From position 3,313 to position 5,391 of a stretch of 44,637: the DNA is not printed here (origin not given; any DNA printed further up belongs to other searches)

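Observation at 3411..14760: About 11 kb GC-rich, SD-rich, single-strand nine-gene block inside an AT-leaning, SD-poor backbone: a foreign island without mobility genes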

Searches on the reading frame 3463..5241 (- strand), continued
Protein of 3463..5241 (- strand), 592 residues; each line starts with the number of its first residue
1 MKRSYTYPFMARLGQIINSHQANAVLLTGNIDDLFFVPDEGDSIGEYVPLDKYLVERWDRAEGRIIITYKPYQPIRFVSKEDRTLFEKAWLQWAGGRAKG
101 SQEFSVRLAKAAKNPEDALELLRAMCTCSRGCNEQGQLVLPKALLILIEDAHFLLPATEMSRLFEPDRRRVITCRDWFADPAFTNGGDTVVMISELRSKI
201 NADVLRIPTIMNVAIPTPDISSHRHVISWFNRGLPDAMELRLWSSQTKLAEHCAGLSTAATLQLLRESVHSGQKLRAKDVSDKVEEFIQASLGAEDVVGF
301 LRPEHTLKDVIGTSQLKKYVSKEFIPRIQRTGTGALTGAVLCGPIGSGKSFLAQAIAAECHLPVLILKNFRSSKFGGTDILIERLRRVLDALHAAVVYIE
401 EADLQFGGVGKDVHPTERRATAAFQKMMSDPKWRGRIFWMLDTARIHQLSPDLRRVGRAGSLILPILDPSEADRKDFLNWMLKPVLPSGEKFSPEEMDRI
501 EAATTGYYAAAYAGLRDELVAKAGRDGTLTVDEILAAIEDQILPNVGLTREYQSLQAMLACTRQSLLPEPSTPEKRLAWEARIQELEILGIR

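Call 57: fold_search(model_id=the predicted structure, library=pdb)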
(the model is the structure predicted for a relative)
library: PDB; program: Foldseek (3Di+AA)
matches with E <= 10: 1666; with E <= 0.001: 1279
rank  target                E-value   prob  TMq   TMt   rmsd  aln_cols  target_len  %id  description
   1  7swl_D                3.9e-18  1.00  0.52  0.55   7.6       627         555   14  CryoEM structure of the N-terminal-deleted Rix7 AAA-ATPase (released 2022-03-02)
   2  5e7p_A                1.1e-17  1.00  0.37  0.33  10.8       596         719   17  Crystal Structure of MSMEG_0858 (Uniprot A0QQS4), a AAA ATPase. (released 2016-08-24)
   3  7lmz_B                1.3e-17  1.00  0.50  0.41  10.9       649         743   15  Cryo-EM structure of human p97 in complex with Npl4/Ufd1 and Ub6 (Class 1) (released 2021-09-15)
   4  9yrc_B                2.5e-17  1.00  0.53  0.55  10.2       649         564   15  p97Ufd1-Npl4 complex processing poly-ubiquitinated substrate in the presence of ATP (released 2026-03-25)
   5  8u0v_B                2.6e-17  1.00  0.52  0.33  11.2       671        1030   15  S. cerevisiae Pex1/Pex6 with 1 mM ATP (released 2023-12-13)
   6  9mpq_D                2.6e-17  1.00  0.36  0.37  13.9       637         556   15  Cryo-EM structure of VCP (consensus) (released 2025-10-15)
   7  8das_C                2.6e-17  1.00  0.34  0.30  14.0       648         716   16  Saccharomyces cerevisiae Ufd1/Npl4/Cdc48 complex bound to two ubiquitin moieties in presence of SUMO-ubiquitin(K48poly (released 2022-11-30)
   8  7lmz_E                2.8e-17  1.00  0.53  0.44  10.4       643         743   16  Cryo-EM structure of human p97 in complex with Npl4/Ufd1 and Ub6 (Class 1) (released 2021-09-15)
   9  7swl_C                3.6e-17  1.00  0.51  0.53   8.5       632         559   13  CryoEM structure of the N-terminal-deleted Rix7 AAA-ATPase (released 2022-03-02)
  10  5c18_F                3.8e-17  1.00  0.39  0.34  12.5       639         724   15  p97-delta709-728 in complex with ATP-gamma-S (released 2016-01-13)
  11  5e7p_B                4.5e-17  1.00  0.35  0.31  11.2       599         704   17  Crystal Structure of MSMEG_0858 (Uniprot A0QQS4), a AAA ATPase. (released 2016-08-24)
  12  9ox9_E                5.0e-17  1.00  0.36  0.38  13.2       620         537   17  Cryo-EM structure of S. Mansoni p97 bound to CB-5083 (released 2025-08-13)
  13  9mpq_C                5.0e-17  1.00  0.36  0.31  13.9       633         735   15  Cryo-EM structure of VCP (consensus) (released 2025-10-15)
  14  5c18_B                5.8e-17  1.00  0.38  0.33  12.4       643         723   15  p97-delta709-728 in complex with ATP-gamma-S (released 2016-01-13)
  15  9mpr_E                6.1e-17  1.00  0.35  0.36  14.2       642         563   16  Cryo-EM structure of three VCPIP1 VCPIDs bound to VCP (released 2025-10-15)
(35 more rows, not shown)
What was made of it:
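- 3463..5241 (-): Gene 9, 592 aa: type II (double-module) classical AAA ATPase. The N-terminal module is degenerate (TGNIDD in place of the P-loop). The C-terminal module is active (Walker A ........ at 343-350). Foldseek full-length matches to Rix7, p97, Cdc48 and Msm0858, E about 1e-17 (call 57).
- On Classical-clade type II AAA ATPases (gene 9, 3463-5241): Foldseek aligns about 600-670 columns to the tandem AAA modules of Rix7, p97, Cdc48, Pex1/6 and Msm0858 (call 57).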

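Call 61: search_protein_families(library=padloc, proteins=[window:3463-5241:-], max_evalue=0.001)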
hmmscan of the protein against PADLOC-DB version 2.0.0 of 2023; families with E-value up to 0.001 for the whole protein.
window:3463-5241:- (592 aa): 1 family
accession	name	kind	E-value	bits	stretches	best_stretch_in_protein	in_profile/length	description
PDLC00914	TRIP13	-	0.00095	16.7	0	394-538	144-289/302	TRIP13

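Call 77: search_dna_similar(query=window:3463-5241:-, collection=plasmids, mode=protein, max_evalue=1e-20, max_rows=10)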
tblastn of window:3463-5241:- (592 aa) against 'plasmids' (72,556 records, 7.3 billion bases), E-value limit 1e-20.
No match.

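Call 78: search_dna_similar(query=window:3463-5241:-, collection=phages, mode=protein, max_evalue=1e-20, max_rows=10)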
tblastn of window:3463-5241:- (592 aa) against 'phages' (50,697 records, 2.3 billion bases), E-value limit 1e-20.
No match.
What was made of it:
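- There are no hits in GenBank phages or plasmids (calls 77, 78).
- Tried and rejected: Plasmid or GenBank-phage carriers of the AAA gene: none (calls 77, 78).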

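Call 79: find_related_loci(query=A1, collection=viral_contigs, flank=5000)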
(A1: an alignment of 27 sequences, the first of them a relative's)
Query A1 (592 aa) in viral_contigs; peptide patterns used: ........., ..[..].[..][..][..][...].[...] (x = any residue, [..] = any of these).
24 stretches matched a pattern; 5 encode a relative of the query (tblastn E <= 1e-3); 5 distinct loci.
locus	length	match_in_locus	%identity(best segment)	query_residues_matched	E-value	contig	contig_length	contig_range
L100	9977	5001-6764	41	6-592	7e-140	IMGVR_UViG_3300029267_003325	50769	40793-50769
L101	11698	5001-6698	40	6-587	3e-128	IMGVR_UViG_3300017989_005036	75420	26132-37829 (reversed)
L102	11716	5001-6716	38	9-591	2e-109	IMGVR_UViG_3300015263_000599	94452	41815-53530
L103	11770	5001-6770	32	6-569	1e-88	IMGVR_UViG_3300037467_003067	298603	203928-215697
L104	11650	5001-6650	38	9-587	2e-120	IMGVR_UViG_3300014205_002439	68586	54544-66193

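Call 81: find_related_loci(query=A1, collection=viral_contigs, flank=10000)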
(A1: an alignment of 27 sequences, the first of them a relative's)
Query A1 (592 aa) in viral_contigs; peptide patterns used: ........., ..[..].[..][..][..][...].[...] (x = any residue, [..] = any of these).
24 stretches matched a pattern; 5 encode a relative of the query (tblastn E <= 1e-3); 5 distinct loci.
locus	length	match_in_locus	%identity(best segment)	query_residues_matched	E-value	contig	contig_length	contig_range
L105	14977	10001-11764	41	6-592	1e-139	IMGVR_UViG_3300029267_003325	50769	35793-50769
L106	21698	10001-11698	40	6-587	5e-128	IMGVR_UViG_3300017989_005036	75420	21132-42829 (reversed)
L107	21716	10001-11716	38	9-591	4e-109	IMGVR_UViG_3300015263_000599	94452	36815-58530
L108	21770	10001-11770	32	6-569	2e-88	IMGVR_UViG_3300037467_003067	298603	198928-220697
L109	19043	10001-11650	38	9-587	2e-120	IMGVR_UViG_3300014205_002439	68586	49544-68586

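Call 83: search_protein_families(library=pfam, proteins=[L106:1820-2704:+, L106:3295-4083:+, L106:8910-9845:+, L106:11935-13362:-, L106:13509-14615:+, L106:16429-18330:+, L106:18380-19432:+, L106:19512-20849:+, L106:14631-15281:+, L106:15362-16117:+], max_evalue=0.0001)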
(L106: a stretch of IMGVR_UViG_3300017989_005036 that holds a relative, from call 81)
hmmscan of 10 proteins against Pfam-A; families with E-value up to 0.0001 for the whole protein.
L106:1820-2704:+ (294 aa): 2 families
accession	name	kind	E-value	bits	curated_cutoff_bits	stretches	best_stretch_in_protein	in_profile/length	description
PF02729.26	OTCace_N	-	1.1e-34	120.1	29.9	1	14-145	14-147/148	Aspartate/ornithine carbamoyltransferase, carbamoyl-P binding domain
PF00185.30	OTCace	-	1.7e-19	70.8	29.4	1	153-291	2-156/157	Aspartate/ornithine carbamoyltransferase, Asp/Orn binding domain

L106:3295-4083:+ (262 aa): 1 family
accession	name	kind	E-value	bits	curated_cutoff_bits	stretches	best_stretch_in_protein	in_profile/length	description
PF19420.4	DDAH_eukar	-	4.5e-13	49.5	23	1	24-260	18-288/291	N,N dimethylarginine dimethylhydrolase, eukaryotic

L106:8910-9845:+ (311 aa): 2 families
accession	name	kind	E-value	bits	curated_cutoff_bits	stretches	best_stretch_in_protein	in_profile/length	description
PF13671.12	AAA_33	-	6.6e-11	43.1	27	1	45-95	61-110/143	AAA domain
PF13242.12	Hydrolase_like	-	1.4e-06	28.5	22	1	261-302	2-44/75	HAD-hyrolase-like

L106:11935-13362:- (475 aa): 2 families
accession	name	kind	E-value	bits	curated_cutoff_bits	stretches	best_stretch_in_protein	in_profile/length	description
PF04851.21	ResIII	-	1.1e-13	51.9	22.5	1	113-254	2-163/164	Type III restriction enzyme, res subunit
PF00270.35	DEAD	-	1.9e-09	37.9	26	1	118-254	3-161/167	DEAD/DEAH box helicase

L106:13509-14615:+ (368 aa): 0 families

L106:16429-18330:+ (633 aa): 0 families

L106:18380-19432:+ (350 aa): 1 family
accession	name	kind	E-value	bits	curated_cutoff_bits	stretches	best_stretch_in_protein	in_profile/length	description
PF03747.19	ADP_ribosyl_GH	-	5.6e-48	164.5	26.2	1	9-316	1-282/287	ADP-ribosylglycohydrolase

L106:19512-20849:+ (445 aa): 1 family
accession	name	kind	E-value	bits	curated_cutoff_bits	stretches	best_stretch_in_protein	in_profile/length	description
PF00596.27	Aldolase_II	-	2.9e-05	24.5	22.2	0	278-356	15-93/183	Class II Aldolase and Adducin N-terminal domain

L106:14631-15281:+ (216 aa): 0 families

L106:15362-16117:+ (251 aa): 0 families

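Call 84: search_protein_families(library=pfam, proteins=[L105:2856-4034:-, L105:4822-6831:+, L105:8860-9687:+, L105:13247-14539:+, L105:12514-13134:+, L107:13101-14630:-, L107:14660-15964:+, L107:16042-17211:+, L107:8797-9768:+, L107:18086-19120:+], max_evalue=0.0001)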
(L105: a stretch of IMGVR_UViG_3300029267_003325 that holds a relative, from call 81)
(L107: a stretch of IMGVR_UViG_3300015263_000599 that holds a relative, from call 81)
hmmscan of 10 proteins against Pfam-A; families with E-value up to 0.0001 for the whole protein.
L105:2856-4034:- (392 aa): 1 family
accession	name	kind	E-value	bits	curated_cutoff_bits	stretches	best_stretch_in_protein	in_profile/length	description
PF04055.27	Radical_SAM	-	3.9e-13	50.3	29.5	1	166-324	3-165/166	Radical SAM superfamily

L105:4822-6831:+ (669 aa): 5 families
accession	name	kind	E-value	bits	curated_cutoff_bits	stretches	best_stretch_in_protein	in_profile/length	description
PF13704.12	Glyco_tranf_2_4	-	6.9e-11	42.9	27.5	1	39-128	1-88/98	Glycosyl transferase family 2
PF00535.33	Glycos_transf_2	-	5e-08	33.5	23.3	1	34-122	2-89/168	Glycosyl transferase family 2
PF07719.23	TPR_2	-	1.1e-07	31.8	27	0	356-383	4-31/34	Tetratricopeptide repeat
PF12895.13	ANAPC3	-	6.4e-06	26.8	27.2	0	231-297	17-79/82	Anaphase-promoting complex, cyclosome, subunit 3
PF13428.12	TPR_14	-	8.6e-05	23.3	23.5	0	241-273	5-37/44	Tetratricopeptide repeat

L105:8860-9687:+ (275 aa): 2 families
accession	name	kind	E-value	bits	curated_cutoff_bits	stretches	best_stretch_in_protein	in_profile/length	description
PF11697.13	DUF3293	-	2.6e-10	41.2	25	1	33-102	2-73/73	Protein of unknown function (DUF3293)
PF23780.1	S-AdoMet_lyase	-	6.5e-05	23.3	28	0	38-104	5-83/133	S-Adenosylmethionine lyase family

L105:13247-14539:+ (430 aa): 0 families

L105:12514-13134:+ (206 aa): 2 families
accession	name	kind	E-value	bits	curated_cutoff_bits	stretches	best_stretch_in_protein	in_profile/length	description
PF00472.26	RF-1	-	2.5e-25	89.1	35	1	81-185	7-116/116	RF-1 domain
PF03462.23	PCRF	-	4.9e-09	36.7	24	1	2-67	123-194/194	PCRF domain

L107:13101-14630:- (509 aa): 3 families
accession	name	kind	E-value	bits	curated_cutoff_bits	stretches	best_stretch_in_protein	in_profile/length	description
PF04851.21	ResIII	-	4.6e-16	59.6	22.5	1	143-283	3-163/164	Type III restriction enzyme, res subunit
PF00270.35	DEAD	-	8.7e-11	42.3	26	1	146-284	2-162/167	DEAD/DEAH box helicase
PF00271.37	Helicase_C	-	3.8e-06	27.6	23.5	1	366-463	8-109/110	Helicase conserved C-terminal domain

L107:14660-15964:+ (434 aa): 1 family
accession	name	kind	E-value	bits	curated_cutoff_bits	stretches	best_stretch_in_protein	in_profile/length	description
PF00750.26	tRNA-synt_1d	-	2.1e-08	34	23.3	0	65-97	23-55/349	tRNA synthetases class I (R), catalytic domain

L107:16042-17211:+ (389 aa): 0 families

L107:8797-9768:+ (323 aa): 3 families
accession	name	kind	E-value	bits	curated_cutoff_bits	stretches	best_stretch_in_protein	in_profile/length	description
PF13671.12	AAA_33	-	8.7e-11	42.7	27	1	7-95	3-111/143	AAA domain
PF13242.12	Hydrolase_like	-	7.5e-06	26.2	22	1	272-311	2-42/75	HAD-hyrolase-like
PF08645.17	PNK3P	-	8.9e-06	26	22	1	180-304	4-144/161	Polynucleotide kinase 3 phosphatase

L107:18086-19120:+ (344 aa): 1 family
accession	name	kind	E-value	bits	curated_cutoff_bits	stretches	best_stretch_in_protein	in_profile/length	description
PF08804.16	gp32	-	1e-09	39.2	26.8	1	102-297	2-188/208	gp32 DNA binding protein like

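Call 85: search_protein_families(library=phrogs, proteins=[L107:12310-13101:-, L107:16042-17211:+, L107:17228-17992:+, L107:19225-20328:+, L107:18086-19120:+, L106:13509-14615:+, L106:16429-18330:+, L106:11935-13362:-, L109:12373-14040:-, L109:14025-15200:+], max_evalue=0.00001)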
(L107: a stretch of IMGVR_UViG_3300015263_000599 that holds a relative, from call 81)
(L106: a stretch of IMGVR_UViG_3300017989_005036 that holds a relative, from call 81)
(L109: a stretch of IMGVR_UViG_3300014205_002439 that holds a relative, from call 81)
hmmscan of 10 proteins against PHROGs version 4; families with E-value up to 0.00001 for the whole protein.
L107:12310-13101:- (263 aa): 0 families

L107:16042-17211:+ (389 aa): 0 families

L107:17228-17992:+ (254 aa): 0 families

L107:19225-20328:+ (367 aa): 2 families
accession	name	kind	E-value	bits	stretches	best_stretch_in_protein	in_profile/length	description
phrog_6572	-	other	6.6e-29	102.1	1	4-345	5-290/325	ADP-ribosylglycohydrolase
phrog_22100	-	unknown function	3e-08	34.4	1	8-332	4-277/306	-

L107:18086-19120:+ (344 aa): 1 family
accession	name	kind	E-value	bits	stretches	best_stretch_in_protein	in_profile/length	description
phrog_1192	-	DNA, RNA and nucleotide metabolism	1.4e-24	88.2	1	97-293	30-215/326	single strand DNA binding protein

L106:13509-14615:+ (368 aa): 0 families

L106:16429-18330:+ (633 aa): 0 families

L106:11935-13362:- (475 aa): 4 families
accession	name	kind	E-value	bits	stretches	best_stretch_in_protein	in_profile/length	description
phrog_16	-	DNA, RNA and nucleotide metabolism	9.8e-65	220.3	2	110-463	268-621/986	DNA helicase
phrog_9690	-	DNA, RNA and nucleotide metabolism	6.3e-32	111.8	1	209-470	33-302/306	DNA helicase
phrog_16259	-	DNA, RNA and nucleotide metabolism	1.6e-30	107.5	1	4-278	5-288/330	DNA helicase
phrog_14619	-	DNA, RNA and nucleotide metabolism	1.4e-23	84.9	1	21-174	25-183/314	DNA helicase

L109:12373-14040:- (555 aa): 4 families
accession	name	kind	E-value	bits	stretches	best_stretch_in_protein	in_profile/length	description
phrog_16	-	DNA, RNA and nucleotide metabolism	1.3e-61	209.9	2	176-542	266-613/986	DNA helicase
phrog_9690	-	DNA, RNA and nucleotide metabolism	1.9e-32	113.5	1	257-553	13-304/306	DNA helicase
phrog_16259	-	DNA, RNA and nucleotide metabolism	9.3e-29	101.7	1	82-317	22-257/330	DNA helicase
phrog_14619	-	DNA, RNA and nucleotide metabolism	5.4e-22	79.7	1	82-219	24-156/314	DNA helicase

L109:14025-15200:+ (391 aa): 0 families
